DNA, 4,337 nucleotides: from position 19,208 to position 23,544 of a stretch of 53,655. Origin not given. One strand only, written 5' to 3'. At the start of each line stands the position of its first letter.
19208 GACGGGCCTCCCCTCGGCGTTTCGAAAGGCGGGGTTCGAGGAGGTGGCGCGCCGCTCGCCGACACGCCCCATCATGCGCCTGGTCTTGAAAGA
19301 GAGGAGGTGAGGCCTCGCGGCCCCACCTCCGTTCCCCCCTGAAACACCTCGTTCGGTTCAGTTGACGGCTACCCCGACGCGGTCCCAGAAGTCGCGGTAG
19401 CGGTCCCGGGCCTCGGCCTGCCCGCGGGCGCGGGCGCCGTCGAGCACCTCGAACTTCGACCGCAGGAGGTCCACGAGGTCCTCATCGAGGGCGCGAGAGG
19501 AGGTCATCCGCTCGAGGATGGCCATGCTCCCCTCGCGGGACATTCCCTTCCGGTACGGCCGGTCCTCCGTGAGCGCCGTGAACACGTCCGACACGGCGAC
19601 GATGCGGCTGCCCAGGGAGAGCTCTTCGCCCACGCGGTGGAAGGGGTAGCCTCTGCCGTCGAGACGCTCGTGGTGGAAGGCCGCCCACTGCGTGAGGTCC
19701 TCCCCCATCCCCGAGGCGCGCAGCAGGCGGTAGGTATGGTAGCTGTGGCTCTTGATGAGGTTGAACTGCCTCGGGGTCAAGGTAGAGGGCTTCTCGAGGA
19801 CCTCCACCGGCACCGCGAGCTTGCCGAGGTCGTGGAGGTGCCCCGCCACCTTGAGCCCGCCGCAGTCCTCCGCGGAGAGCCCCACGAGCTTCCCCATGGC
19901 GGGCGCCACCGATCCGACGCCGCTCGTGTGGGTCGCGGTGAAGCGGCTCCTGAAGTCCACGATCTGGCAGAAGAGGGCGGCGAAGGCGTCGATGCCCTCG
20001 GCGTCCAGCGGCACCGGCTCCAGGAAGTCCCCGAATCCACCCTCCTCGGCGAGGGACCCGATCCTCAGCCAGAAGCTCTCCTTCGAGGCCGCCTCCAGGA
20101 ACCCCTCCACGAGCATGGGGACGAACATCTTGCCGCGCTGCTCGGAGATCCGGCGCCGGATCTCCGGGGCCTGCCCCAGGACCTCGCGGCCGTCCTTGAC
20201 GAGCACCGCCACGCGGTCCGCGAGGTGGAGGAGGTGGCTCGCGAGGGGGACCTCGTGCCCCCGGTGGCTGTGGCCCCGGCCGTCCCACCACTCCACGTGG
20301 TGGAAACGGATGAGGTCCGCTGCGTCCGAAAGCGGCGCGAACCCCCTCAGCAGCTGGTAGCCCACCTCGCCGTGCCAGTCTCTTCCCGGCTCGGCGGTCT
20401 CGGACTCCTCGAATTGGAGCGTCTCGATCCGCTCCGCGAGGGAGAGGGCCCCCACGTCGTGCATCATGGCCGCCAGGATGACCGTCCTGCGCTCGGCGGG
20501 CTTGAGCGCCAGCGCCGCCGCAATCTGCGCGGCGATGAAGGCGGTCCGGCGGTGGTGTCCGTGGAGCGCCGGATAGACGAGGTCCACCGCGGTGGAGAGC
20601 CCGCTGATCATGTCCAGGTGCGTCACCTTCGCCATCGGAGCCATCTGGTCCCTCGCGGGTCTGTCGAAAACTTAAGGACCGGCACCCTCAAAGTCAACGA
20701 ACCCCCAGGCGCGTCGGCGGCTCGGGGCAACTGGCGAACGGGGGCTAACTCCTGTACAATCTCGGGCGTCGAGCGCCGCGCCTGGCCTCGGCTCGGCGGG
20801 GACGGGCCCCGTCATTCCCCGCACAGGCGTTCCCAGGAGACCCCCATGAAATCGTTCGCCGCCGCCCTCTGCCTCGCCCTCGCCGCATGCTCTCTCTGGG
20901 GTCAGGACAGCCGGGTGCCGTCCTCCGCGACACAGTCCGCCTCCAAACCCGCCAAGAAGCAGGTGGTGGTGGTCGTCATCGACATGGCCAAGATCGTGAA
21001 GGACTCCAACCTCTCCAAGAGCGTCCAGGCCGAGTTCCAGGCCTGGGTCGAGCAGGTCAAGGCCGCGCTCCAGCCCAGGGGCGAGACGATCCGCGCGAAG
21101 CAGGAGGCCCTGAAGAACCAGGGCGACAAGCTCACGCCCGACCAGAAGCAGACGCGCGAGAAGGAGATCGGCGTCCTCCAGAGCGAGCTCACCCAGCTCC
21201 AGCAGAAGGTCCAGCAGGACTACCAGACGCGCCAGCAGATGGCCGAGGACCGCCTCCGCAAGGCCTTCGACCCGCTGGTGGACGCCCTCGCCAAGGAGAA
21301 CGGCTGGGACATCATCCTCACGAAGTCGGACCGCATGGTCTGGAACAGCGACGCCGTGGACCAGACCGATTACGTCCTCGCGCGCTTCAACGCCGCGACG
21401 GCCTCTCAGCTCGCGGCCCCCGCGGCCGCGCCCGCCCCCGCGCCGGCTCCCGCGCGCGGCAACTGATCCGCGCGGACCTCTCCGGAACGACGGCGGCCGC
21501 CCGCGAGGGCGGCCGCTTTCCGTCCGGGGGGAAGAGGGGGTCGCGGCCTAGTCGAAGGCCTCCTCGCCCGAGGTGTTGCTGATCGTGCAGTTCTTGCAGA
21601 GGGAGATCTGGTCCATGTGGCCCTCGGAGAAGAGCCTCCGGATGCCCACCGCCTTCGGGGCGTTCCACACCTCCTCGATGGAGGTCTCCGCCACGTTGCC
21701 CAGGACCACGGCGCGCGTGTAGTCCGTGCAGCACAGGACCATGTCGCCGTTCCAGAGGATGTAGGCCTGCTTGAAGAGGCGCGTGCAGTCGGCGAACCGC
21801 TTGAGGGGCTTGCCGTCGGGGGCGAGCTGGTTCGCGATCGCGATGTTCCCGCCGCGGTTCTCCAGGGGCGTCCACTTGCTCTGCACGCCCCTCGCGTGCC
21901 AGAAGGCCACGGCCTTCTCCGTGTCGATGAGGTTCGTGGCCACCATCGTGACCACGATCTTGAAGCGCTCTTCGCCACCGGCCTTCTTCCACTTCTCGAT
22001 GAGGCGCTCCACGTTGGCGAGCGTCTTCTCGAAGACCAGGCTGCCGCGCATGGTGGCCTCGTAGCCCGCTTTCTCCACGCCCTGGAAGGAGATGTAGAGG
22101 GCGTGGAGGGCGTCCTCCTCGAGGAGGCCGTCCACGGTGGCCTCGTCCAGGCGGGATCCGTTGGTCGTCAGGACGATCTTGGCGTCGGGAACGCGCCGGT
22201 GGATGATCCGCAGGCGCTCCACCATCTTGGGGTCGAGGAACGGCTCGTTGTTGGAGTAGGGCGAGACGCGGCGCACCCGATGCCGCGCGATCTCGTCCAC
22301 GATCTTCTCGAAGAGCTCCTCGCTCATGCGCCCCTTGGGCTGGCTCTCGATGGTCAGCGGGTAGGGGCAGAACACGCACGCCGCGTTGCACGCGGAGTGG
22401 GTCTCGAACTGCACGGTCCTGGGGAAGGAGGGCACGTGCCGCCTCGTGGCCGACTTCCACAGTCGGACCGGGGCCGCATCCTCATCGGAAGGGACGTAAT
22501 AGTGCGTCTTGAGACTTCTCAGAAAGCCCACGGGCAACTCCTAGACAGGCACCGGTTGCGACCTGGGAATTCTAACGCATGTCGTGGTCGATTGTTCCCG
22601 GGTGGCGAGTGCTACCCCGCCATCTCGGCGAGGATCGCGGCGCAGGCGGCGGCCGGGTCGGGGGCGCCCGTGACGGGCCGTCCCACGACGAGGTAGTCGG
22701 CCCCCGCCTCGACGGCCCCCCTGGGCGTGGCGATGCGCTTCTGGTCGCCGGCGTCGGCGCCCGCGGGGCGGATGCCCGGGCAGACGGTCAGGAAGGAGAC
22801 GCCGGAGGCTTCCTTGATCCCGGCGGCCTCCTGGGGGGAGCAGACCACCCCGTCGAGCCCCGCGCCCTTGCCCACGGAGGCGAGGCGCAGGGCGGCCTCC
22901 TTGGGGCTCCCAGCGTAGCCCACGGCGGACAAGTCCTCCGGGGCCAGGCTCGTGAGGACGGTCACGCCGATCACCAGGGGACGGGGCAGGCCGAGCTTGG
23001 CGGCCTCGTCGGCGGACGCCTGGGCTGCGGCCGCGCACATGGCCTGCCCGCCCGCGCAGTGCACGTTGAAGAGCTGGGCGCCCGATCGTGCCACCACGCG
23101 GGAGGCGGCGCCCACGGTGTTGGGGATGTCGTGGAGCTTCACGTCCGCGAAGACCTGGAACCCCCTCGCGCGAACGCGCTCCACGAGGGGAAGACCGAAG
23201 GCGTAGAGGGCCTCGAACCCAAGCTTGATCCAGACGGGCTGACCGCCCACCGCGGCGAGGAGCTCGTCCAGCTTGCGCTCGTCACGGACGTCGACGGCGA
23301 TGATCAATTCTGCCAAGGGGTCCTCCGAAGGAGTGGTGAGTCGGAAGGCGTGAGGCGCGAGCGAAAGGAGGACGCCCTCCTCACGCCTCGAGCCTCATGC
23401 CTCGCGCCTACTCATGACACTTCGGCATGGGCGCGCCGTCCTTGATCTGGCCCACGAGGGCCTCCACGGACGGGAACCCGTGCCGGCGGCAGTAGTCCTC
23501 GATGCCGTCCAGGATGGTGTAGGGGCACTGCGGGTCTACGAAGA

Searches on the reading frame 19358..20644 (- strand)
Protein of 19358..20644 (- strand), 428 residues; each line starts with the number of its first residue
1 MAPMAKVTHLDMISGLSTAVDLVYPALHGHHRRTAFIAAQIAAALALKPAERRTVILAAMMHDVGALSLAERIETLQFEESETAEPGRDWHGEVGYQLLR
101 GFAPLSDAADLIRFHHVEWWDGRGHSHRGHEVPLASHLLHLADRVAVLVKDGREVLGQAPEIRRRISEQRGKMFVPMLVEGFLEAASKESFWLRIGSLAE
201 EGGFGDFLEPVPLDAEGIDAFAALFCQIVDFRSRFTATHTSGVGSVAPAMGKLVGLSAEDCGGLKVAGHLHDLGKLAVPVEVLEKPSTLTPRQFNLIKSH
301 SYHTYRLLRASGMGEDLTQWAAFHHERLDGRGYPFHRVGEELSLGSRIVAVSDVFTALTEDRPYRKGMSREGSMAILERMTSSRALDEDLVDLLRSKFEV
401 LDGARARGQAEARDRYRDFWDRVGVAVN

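Call 7: search_protein_families(library=pfam, proteins=[window:19358-20644:-], max_evalue=0.001)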
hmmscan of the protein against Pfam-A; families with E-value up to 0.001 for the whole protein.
window:19358-20644:- (428 aa): 3 families
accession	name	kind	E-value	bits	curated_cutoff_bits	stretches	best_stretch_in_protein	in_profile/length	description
PF13487.12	HD_5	-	8.6e-42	143.2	27.2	2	227-389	5-169/170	HD domain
PF01966.28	HD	-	2.5e-24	86.2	22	2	237-357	2-115/116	HD domain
PF08668.18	HDOD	-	8e-06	25.9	22.9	0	27-74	95-140/196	HDOD domain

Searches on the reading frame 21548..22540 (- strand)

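Call 7: search_protein_families(library=pfam, proteins=[window:21548-22540:-], max_evalue=0.001)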
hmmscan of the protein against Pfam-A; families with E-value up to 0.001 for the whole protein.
window:21548-22540:- (330 aa): 2 families
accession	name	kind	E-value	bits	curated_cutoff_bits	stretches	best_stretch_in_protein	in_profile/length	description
PF04055.27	Radical_SAM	-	9e-16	58.9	29.5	1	49-185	5-142/166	Radical SAM superfamily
PF13186.11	SPASM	-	2e-15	57.3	21.5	1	252-319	1-67/67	Iron-sulfur cluster-binding domain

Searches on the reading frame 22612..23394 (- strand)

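Call 7: search_protein_families(library=pfam, proteins=[window:22612-23394:-], max_evalue=0.001)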
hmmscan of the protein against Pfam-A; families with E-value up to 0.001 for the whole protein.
window:22612-23394:- (260 aa): 1 family
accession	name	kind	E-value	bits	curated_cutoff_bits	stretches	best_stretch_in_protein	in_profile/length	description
PF00215.30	OMPdecase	-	2e-55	188.5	27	1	29-254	2-221/221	Orotidine 5'-phosphate decarboxylase / HUMPS family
